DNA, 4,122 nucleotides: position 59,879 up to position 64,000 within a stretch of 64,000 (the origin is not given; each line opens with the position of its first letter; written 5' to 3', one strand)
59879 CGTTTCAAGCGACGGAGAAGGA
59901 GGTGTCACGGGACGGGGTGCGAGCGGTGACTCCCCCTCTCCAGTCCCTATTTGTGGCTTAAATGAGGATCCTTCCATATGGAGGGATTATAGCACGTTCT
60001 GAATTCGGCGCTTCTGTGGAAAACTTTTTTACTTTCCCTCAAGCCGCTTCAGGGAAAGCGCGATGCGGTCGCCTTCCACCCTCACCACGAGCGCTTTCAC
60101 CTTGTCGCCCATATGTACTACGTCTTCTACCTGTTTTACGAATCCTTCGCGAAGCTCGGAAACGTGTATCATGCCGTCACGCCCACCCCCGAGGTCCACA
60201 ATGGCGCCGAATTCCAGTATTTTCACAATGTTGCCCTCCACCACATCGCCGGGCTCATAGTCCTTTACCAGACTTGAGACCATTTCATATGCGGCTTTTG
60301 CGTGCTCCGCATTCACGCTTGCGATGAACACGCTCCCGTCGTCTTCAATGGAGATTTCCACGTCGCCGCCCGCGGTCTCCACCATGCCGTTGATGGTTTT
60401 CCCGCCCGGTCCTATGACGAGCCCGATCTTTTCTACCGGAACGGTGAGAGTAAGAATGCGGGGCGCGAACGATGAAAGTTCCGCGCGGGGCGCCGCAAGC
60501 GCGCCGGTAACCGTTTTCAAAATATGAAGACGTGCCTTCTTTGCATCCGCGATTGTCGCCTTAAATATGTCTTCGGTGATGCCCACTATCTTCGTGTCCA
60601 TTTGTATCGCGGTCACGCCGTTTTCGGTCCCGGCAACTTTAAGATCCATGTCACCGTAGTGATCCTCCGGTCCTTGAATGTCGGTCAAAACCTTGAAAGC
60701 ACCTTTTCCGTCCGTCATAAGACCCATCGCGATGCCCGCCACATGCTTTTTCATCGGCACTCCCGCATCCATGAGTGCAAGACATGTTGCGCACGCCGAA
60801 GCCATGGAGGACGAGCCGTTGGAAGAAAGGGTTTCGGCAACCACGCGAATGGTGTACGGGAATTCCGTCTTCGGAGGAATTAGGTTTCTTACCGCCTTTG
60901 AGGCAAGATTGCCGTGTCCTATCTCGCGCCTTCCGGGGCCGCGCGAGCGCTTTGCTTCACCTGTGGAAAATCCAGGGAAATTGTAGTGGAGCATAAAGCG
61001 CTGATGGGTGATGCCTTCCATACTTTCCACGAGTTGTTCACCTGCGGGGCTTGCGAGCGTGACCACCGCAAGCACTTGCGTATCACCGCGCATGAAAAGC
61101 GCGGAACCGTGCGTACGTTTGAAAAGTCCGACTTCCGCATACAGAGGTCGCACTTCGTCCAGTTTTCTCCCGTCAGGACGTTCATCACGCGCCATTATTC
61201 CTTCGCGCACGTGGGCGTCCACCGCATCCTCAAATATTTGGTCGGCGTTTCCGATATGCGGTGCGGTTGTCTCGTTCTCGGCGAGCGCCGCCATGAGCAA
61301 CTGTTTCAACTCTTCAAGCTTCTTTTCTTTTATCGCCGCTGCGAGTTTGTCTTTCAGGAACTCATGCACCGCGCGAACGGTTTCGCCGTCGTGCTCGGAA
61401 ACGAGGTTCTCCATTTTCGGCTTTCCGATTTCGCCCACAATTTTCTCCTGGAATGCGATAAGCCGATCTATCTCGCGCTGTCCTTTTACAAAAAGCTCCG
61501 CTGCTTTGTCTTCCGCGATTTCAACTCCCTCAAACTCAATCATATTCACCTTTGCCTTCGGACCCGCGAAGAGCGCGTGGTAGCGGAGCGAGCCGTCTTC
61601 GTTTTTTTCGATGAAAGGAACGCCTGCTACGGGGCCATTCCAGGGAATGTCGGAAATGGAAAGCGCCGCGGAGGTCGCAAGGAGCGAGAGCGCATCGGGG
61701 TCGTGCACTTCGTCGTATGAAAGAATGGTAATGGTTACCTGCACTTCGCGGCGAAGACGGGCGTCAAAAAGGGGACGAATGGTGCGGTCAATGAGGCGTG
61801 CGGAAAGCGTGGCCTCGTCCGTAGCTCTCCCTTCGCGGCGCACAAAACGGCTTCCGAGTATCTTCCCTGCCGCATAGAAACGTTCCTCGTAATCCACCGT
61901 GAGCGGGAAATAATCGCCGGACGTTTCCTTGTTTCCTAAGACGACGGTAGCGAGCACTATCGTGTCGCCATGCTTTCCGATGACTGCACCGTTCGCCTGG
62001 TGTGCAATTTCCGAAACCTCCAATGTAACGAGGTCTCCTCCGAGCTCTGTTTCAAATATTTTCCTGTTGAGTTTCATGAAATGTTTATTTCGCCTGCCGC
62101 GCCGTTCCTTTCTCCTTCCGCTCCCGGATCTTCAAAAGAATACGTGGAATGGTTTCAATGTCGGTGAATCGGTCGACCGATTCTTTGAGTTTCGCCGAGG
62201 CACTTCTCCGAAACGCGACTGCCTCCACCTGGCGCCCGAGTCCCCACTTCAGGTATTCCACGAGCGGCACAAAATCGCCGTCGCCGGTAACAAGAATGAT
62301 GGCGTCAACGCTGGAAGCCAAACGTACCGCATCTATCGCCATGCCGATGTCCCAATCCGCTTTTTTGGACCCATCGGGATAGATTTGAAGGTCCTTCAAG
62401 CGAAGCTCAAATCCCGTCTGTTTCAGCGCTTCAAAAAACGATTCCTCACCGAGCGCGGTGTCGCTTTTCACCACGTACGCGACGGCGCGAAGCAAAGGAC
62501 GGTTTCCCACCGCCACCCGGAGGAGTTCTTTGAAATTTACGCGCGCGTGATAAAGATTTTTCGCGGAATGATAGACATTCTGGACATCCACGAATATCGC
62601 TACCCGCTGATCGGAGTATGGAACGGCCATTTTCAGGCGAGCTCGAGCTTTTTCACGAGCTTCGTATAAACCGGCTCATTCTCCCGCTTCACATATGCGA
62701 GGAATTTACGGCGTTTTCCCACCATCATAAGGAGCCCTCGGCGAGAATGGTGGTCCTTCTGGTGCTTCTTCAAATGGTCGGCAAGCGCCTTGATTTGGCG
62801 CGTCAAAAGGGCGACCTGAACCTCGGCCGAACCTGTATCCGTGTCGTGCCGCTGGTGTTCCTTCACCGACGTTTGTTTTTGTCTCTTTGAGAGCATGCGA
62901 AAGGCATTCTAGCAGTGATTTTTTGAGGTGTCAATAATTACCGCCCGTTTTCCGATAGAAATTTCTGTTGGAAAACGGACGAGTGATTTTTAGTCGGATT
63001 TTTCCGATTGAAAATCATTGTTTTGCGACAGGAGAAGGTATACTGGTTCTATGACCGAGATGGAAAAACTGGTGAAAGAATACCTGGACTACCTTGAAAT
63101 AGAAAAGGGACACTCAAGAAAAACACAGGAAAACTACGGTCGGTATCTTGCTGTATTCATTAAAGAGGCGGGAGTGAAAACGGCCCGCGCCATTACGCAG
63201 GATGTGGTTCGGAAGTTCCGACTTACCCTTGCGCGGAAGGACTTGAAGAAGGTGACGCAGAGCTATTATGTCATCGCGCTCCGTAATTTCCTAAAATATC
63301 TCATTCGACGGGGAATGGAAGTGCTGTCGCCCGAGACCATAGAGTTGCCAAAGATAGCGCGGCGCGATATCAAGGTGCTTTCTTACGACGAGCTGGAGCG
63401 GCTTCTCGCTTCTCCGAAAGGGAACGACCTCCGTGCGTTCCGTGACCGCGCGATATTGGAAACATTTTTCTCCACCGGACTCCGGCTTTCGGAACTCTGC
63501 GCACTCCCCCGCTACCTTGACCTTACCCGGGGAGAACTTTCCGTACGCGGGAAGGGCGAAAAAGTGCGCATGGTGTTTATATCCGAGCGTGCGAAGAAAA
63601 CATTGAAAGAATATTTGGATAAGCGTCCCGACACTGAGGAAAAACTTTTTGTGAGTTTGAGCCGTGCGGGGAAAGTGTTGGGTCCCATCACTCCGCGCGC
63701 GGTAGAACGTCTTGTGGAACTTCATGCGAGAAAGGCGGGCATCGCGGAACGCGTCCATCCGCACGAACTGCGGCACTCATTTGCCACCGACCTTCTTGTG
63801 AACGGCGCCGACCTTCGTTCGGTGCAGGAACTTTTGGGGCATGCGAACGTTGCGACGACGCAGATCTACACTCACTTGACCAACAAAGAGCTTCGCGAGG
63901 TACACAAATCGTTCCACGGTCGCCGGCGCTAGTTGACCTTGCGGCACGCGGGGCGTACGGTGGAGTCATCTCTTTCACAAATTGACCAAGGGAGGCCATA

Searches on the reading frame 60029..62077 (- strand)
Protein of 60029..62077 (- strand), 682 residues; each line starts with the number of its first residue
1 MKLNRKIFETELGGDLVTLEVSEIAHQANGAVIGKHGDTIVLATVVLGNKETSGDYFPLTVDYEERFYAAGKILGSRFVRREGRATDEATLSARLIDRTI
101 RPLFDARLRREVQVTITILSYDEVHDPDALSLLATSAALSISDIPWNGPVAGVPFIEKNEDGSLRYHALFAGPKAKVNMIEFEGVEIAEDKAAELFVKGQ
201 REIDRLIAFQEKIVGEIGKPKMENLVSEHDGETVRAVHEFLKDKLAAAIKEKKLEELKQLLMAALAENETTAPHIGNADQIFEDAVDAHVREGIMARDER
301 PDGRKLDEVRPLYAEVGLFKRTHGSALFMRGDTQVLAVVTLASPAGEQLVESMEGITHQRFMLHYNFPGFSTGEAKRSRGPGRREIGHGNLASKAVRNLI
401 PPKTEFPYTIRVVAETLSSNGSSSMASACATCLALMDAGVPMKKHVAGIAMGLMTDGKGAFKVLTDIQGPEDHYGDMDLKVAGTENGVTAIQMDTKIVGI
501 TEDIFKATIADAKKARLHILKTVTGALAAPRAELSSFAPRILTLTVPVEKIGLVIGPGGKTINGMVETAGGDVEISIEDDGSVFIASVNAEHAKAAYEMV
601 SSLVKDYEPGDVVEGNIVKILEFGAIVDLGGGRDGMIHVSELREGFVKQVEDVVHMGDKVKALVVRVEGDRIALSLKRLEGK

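Call 60: search_protein_families(library=pfam, proteins=[window:60029-62077:-], max_evalue=0.00001)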
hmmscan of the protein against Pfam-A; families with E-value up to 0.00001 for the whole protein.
window:60029-62077:- (682 aa): 3 families
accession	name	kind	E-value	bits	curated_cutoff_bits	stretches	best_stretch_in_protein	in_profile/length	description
PF01138.27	RNase_PH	-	2.8e-58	196.4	25.5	2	308-441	1-130/130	3' exoribonuclease family, domain 1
PF00575.29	S1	-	3.3e-15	56.7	22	1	607-676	2-73/74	S1 RNA binding domain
PF00013.35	KH_1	-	7.4e-10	38.9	21.5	1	542-601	2-65/66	KH domain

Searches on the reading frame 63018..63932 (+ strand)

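Call 61: search_protein_families(library=pfam, proteins=[window:63018-63932:+], max_evalue=0.00001)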
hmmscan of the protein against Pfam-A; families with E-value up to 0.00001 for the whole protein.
window:63018-63932:+ (304 aa): 3 families
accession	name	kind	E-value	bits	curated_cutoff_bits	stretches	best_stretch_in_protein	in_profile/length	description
PF00589.27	Phage_integrase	-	1.1e-38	133.2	27.1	1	120-290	2-171/172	Phage integrase family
PF02899.23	Phage_int_SAM_1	-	4.3e-15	56.2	22.3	1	19-99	1-83/83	Phage integrase, N-terminal SAM-like domain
PF13495.12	Phage_int_SAM_4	-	1.6e-06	28.9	27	1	19-98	2-81/85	Phage integrase, N-terminal SAM-like domain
